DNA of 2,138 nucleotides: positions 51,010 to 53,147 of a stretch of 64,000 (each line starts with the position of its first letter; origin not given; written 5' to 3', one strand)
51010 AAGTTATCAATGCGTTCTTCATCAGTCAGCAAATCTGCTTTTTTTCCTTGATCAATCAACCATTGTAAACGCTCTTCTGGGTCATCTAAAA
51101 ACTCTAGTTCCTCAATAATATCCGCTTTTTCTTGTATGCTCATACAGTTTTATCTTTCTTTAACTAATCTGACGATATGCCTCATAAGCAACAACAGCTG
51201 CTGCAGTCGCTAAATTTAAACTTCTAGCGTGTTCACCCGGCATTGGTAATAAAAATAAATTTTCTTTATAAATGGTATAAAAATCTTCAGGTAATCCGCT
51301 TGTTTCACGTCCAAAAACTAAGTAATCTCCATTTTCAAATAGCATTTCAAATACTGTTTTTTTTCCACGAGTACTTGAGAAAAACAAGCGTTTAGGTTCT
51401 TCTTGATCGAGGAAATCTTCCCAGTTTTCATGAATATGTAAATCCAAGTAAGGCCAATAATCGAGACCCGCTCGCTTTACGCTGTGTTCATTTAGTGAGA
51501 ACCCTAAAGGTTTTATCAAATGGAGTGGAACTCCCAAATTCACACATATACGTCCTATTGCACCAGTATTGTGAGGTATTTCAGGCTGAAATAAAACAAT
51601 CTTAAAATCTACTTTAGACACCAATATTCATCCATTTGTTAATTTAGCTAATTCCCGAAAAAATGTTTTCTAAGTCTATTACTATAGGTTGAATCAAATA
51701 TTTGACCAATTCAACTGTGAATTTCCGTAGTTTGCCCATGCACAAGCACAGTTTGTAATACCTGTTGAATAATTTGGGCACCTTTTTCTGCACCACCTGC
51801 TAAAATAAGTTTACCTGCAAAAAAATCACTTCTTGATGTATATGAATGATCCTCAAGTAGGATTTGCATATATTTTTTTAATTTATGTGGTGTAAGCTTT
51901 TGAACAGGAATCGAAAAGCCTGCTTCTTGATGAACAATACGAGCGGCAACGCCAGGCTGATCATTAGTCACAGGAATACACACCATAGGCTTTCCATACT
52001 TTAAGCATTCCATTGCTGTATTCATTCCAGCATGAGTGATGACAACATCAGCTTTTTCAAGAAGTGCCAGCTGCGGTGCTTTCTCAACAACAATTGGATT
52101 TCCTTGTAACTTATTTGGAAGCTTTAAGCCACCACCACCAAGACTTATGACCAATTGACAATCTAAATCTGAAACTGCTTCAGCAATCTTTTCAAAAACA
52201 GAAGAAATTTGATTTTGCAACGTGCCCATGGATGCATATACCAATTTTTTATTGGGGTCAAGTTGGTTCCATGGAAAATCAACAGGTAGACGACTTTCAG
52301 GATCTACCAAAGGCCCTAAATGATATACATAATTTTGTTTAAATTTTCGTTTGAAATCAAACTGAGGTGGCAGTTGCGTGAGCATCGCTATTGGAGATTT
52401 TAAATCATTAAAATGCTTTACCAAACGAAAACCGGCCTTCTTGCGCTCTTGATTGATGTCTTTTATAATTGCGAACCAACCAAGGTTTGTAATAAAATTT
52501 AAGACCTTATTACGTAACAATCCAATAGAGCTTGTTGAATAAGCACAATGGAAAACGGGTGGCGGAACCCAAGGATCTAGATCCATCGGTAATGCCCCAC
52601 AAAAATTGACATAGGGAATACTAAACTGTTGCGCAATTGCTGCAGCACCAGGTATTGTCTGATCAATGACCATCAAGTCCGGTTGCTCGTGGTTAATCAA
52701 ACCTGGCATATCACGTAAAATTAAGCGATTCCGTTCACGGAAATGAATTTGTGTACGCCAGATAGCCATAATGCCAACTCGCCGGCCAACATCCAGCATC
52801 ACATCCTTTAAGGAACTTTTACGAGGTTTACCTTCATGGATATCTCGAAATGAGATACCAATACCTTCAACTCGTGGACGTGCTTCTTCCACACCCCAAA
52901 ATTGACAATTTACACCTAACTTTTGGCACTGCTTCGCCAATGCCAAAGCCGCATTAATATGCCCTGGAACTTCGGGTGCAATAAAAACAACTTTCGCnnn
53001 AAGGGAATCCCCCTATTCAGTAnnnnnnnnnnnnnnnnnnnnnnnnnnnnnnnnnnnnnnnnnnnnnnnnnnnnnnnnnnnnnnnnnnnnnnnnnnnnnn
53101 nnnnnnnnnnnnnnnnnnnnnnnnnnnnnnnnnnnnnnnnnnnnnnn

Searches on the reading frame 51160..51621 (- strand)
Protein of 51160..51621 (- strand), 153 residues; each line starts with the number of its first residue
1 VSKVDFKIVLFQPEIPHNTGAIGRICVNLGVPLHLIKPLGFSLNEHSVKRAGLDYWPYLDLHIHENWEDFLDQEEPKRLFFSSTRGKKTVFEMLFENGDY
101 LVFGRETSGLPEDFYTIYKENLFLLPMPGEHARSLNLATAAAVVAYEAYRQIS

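Call 31: search_protein_families(library=pfam, proteins=[window:51160-51621:-], max_evalue=0.001)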
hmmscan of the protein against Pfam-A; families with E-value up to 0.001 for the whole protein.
window:51160-51621:- (153 aa): 1 family
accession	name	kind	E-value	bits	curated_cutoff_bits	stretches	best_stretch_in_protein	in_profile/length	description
PF00588.24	SpoU_methylase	-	1.1e-30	107.1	29.7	1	6-146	2-142/142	SpoU rRNA Methylase family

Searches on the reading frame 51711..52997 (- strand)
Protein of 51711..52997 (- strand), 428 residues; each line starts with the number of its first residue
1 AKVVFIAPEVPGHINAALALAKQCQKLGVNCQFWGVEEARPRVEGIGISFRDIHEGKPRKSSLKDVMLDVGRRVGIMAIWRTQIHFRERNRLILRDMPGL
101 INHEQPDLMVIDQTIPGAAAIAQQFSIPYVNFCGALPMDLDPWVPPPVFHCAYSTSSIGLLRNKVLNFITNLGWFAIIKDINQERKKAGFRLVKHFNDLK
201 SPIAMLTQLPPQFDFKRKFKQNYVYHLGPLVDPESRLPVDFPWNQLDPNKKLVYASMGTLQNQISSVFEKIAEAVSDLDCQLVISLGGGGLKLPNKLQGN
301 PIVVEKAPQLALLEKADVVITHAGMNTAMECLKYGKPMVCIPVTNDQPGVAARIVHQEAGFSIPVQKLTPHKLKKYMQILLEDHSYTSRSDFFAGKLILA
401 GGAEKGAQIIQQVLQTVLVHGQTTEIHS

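Call 31: search_protein_families(library=pfam, proteins=[window:51711-52997:-], max_evalue=0.001)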
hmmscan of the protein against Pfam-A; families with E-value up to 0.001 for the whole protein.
window:51711-52997:- (428 aa): 3 families
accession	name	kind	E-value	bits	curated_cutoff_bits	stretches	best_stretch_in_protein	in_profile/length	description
PF00201.24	UDPGT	-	2.8e-21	76.4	19.5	1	104-387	117-412/499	UDP-glucoronosyl and UDP-glucosyl transferase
PF04101.22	Glyco_tran_28_C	-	7.5e-13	49.3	22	1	261-384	15-144/166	Glycosyltransferase family 28 C-terminal domain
PF06722.18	EryCIII-like_C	-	2.6e-12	47.4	31.7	1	271-391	3-123/145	Erythromycin biosynthesis protein CIII-like, C-terminal domain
